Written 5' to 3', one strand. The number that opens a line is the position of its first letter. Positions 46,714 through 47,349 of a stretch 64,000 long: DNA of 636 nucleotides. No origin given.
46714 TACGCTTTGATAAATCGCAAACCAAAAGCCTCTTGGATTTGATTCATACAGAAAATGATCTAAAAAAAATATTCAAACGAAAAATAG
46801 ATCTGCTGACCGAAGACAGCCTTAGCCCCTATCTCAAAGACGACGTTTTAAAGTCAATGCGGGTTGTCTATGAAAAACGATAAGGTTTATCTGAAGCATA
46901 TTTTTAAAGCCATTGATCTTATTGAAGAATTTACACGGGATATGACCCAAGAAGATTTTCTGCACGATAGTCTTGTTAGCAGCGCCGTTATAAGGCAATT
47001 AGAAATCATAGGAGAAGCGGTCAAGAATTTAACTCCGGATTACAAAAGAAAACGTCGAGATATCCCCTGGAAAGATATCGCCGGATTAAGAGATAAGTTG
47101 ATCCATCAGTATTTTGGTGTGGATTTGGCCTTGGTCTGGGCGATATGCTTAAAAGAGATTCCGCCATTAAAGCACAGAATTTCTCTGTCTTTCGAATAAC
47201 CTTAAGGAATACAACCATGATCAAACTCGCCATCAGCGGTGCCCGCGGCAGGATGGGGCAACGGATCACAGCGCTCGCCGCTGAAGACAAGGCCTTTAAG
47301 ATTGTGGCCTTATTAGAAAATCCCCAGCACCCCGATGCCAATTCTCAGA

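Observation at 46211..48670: Intact dapB bracketed by two toxin-antitoxin modules and by decayed copies of its own 5' and 3' ends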

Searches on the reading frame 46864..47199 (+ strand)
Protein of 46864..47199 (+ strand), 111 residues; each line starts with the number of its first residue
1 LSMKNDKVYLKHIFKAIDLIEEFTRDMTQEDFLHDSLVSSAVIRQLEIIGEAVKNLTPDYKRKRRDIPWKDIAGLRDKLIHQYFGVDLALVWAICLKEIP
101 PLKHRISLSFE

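Call 3: search_protein_families(library=pfam, proteins=[window:46864-47199:+], max_evalue=0.01)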
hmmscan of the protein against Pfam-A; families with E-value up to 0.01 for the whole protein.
window:46864-47199:+ (111 aa): 1 family
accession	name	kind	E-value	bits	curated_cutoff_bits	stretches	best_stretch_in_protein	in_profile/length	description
PF01934.22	HepT-like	-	2.6e-27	95.4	23.5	1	15-106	3-117/120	Ribonuclease HepT-like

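Call 25: find_homologous_proteins(query=window:46864-47196:+, max_evalue=1e-10)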
Query window:46864-47196:+ (111 aa): 2874 proteins with E <= 1e-10 among 2904 candidates; the best 120 are listed.
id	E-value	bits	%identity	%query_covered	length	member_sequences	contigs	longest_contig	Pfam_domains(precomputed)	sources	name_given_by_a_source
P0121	4.7e-66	238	100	98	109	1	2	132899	PF01934.23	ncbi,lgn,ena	-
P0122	1.7e-38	149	64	94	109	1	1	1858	PF01934.23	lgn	-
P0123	3.1e-38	148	62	97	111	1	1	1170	PF01934.23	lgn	-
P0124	1.4e-37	146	60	95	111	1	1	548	PF01934.23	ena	-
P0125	2.7e-37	145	61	95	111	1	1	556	PF01934.23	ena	-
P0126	5.3e-37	144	61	95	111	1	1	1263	PF01934.23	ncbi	-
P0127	5.4e-37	144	62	94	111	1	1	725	PF01934.23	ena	-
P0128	5.5e-37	144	63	91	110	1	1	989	PF01934.23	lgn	-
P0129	1.2e-36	143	62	91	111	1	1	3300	PF01934.23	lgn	-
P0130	1.4e-36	143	62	91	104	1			PF01934.23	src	-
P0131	5.2e-36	141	60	91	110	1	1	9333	PF01934.23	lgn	-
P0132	8.0e-36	140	63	94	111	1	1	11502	PF01934.23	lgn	-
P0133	9.8e-36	140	63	94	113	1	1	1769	PF01934.23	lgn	-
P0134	1.1e-35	140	58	95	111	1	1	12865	PF01934.23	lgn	-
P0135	2.7e-35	139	59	95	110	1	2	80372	PF01934.23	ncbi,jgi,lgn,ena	-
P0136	3.2e-35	138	61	95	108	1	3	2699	PF01934.23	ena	-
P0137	4.2e-35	138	61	95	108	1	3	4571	PF01934.23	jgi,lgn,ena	-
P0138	7.1e-35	137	64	95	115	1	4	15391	PF01934.23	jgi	jgi:uncharacterized protein with HEPN domain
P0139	7.4e-35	137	62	95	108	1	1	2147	PF01934.23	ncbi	-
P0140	9.8e-35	137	65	91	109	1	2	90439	PF01934.23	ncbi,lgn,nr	ncbi:MAG: DUF86 domain-containing protein [Candidatus Omnitrophica bacterium]|nr:DUF86 domain-contai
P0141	2.9e-34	135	65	95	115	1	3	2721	PF01934.23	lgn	-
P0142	5.2e-34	135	64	95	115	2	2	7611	PF01934.23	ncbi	ncbi:MAG: DUF86 domain-containing protein [Candidatus Zixiibacteriota bacterium]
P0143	5.6e-34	134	62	94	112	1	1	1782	PF01934.23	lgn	-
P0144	6.3e-34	134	64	94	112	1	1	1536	PF01934.23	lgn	-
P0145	6.6e-34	134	64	95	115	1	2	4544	PF01934.23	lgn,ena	-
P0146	8.0e-34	134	62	95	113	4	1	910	PF01934.23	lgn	-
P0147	9.1e-34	134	62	95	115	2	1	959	PF01934.23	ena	-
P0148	1.1e-33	134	62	91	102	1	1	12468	PF01934.23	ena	-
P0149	1.3e-33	133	62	94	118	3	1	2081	PF01934.23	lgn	-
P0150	1.6e-33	133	59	95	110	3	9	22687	PF01934.23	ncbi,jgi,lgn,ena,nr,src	ncbi:MAG TPA: DUF86 domain-containing protein [Planctomycetota bacterium]|nr:DUF86 domain-containing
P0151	1.6e-33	133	65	95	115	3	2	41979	PF01934.23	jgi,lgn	jgi:uncharacterized protein with HEPN domain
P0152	1.8e-33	133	60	95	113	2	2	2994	PF01934.23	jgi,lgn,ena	-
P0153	1.8e-33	133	63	95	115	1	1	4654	PF01934.23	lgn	-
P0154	1.8e-33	133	63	91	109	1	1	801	PF01934.23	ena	-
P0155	1.9e-33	133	62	94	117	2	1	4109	PF01934.23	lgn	-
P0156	2.2e-33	133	62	95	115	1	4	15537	PF01934.23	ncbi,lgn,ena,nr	ncbi:MAG: DUF86 domain-containing protein [candidate division Zixibacteria bacterium]|nr:DUF86 domai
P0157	3.3e-33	132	63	91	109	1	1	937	PF01934.23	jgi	jgi:uncharacterized protein with HEPN domain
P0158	3.7e-33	132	62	94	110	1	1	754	PF01934.23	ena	-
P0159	4.2e-33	132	62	95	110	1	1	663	PF01934.23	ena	-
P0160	4.4e-33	132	61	91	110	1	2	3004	PF01934.23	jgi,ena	-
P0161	6.1e-33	131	59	95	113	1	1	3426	PF01934.23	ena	-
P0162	7.0e-33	131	60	91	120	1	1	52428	PF01934.23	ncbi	ncbi:MAG: DUF86 domain-containing protein [Armatimonadota bacterium]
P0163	7.3e-33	131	59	94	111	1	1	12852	PF01934.23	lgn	-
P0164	8.1e-33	131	60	94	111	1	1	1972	PF01934.23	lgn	-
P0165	8.6e-33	131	60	94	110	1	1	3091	PF01934.23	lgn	-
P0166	9.1e-33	131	63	95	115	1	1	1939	PF01934.23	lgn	-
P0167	1.0e-32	130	56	95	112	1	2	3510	PF01934.23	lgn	-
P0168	1.2e-32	130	60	95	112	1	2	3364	PF01934.23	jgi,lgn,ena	-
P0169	1.2e-32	130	62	95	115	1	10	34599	PF01934.23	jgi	jgi:uncharacterized protein with HEPN domain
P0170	1.4e-32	130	59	95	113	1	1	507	PF01934.23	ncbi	-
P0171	2.6e-32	129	64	95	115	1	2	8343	PF01934.23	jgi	jgi:uncharacterized protein with HEPN domain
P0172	3.1e-32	129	56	95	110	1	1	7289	PF01934.23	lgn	-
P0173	3.7e-32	129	61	95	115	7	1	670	PF01934.23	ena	-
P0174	4.0e-32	129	61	94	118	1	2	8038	PF01934.23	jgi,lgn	-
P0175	4.8e-32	128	58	91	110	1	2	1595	PF01934.23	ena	-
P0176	6.5e-32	128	56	95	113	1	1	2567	PF01934.23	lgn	-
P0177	6.7e-32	128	59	91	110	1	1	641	PF01934.23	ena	-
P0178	8.2e-32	127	55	94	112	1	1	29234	PF01934.23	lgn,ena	-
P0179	8.6e-32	127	56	97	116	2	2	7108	PF01934.23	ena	-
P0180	8.6e-32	127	57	95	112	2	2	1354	PF01934.23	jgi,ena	-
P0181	1.7e-31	126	59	95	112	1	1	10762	PF01934.23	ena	-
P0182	1.9e-31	126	60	88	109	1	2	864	PF01934.23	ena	-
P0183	2.0e-31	126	53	95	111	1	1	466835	PF01934.23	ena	-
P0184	2.0e-31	126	59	94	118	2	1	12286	PF01934.23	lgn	-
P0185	2.0e-31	126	61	95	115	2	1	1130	PF01934.23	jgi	jgi:uncharacterized protein with HEPN domain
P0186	2.1e-31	126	56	95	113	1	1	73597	PF01934.23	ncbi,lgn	-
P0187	2.6e-31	126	61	90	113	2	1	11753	PF01934.23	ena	-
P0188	2.6e-31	126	60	88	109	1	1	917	PF01934.23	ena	-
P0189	3.1e-31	126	58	94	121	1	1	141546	PF01934.23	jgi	jgi:uncharacterized protein with HEPN domain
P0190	3.3e-31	126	59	94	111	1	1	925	PF01934.23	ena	-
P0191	3.5e-31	125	59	95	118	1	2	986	PF01934.23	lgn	-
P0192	4.4e-31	125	54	93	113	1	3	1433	PF01934.23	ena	-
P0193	4.8e-31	125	58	91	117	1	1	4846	PF01934.23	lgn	-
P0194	4.9e-31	125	59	91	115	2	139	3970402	PF01934.23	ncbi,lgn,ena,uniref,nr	ncbi:MAG: DUF86 domain-containing protein [Candidatus Jettenia sp.]|uniref:Nucleotidyltransferase n=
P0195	5.4e-31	125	56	97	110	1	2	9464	PF01934.23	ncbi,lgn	-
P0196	5.4e-31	125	54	96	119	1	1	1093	PF01934.23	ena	-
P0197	6.1e-31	125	59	94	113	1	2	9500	PF01934.23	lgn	-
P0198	7.8e-31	124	57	94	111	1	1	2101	PF01934.23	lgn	-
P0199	8.4e-31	124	58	94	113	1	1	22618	PF01934.23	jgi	jgi:uncharacterized protein with HEPN domain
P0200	9.2e-31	124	56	94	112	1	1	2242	PF01934.23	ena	-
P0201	9.6e-31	124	56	95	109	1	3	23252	PF01934.23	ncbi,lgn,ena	-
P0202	1.0e-30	124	56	94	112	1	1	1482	PF01934.23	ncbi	-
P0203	1.1e-30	124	55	97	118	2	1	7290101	PF01934.23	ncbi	-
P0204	1.3e-30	124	55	97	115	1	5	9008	PF01934.23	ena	-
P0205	1.3e-30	124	55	94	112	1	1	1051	PF01934.23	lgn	-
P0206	1.4e-30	123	61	90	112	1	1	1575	PF01934.23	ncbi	ncbi:MAG: DUF86 domain-containing protein [Methanolobus sp.]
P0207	1.5e-30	123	61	89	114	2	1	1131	PF01934.23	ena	-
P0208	1.6e-30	123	54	94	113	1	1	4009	PF01934.23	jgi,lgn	jgi:uncharacterized protein with HEPN domain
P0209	1.7e-30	123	56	95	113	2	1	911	PF01934.23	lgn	-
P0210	1.7e-30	123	55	97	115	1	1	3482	PF01934.23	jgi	-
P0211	1.8e-30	123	53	97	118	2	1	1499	PF01934.23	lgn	-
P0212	1.8e-30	123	54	95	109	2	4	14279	PF01934.23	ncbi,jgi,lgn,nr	ncbi:MAG: DUF86 domain-containing protein [candidate division Zixibacteria bacterium]|nr:DUF86 domai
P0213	1.8e-30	123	55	95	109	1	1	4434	PF01934.23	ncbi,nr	ncbi:hypothetical protein BROC_02086 [Candidatus Brocadiaceae bacterium]|nr:hypothetical protein BRO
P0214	2.8e-30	123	56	94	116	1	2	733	PF01934.23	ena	-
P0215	2.8e-30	123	58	94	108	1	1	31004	PF01934.23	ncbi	-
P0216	3.0e-30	122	58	92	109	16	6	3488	PF01934.23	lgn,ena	-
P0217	3.3e-30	122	58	94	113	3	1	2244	PF01934.23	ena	-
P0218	3.3e-30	122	57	94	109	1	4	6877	PF01934.23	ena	-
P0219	3.4e-30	122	57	94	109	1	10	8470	PF01934.23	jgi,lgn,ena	-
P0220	3.4e-30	122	53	95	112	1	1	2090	PF01934.23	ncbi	-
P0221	3.8e-30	122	58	91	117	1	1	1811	PF01934.23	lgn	-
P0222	4.2e-30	122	57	91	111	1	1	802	PF01934.23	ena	-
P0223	4.7e-30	122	59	84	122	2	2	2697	PF01934.23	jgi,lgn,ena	-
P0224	5.1e-30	122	56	95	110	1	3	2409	PF01934.23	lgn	-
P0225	5.1e-30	122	54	100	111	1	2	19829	PF01934.23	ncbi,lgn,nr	ncbi:MAG: DUF86 domain-containing protein [Deltaproteobacteria bacterium]|nr:MAG: DUF86 domain-conta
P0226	5.2e-30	122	55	93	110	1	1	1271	PF01934.23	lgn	-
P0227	5.4e-30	122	55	94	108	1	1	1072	PF01934.23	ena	-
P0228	5.6e-30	122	58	94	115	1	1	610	PF01934.23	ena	-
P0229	6.0e-30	122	54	94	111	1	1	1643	PF01934.23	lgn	-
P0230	6.2e-30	121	57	95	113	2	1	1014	PF01934.23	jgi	jgi:uncharacterized protein with HEPN domain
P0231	6.6e-30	121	58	94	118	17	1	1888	PF01934.23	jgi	jgi:uncharacterized protein with HEPN domain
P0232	6.7e-30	121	56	94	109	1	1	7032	PF01934.23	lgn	-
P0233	6.9e-30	121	54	95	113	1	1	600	PF01934.23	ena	-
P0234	7.0e-30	121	54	95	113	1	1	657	PF01934.23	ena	-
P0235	7.1e-30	121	55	93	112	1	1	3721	PF01934.23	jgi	-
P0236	7.8e-30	121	54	95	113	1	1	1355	PF01934.23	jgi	jgi:uncharacterized protein with HEPN domain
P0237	7.8e-30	121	52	93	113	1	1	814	PF01934.23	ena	-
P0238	7.8e-30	121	56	95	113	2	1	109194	PF01934.23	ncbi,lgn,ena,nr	ncbi:MAG TPA: DUF86 domain-containing protein [Geobacteraceae bacterium]|nr:DUF86 domain-containing 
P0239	8.4e-30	121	54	94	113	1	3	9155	PF01934.23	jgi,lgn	jgi:uncharacterized protein with HEPN domain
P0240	9.1e-30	121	57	94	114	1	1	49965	PF01934.23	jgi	-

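Call 52: search_protein_families(library=padloc, proteins=[window:46870-47199:+], max_evalue=0.01)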
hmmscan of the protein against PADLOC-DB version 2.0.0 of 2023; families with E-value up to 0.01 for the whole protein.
window:46870-47199:+ (109 aa): 0 families
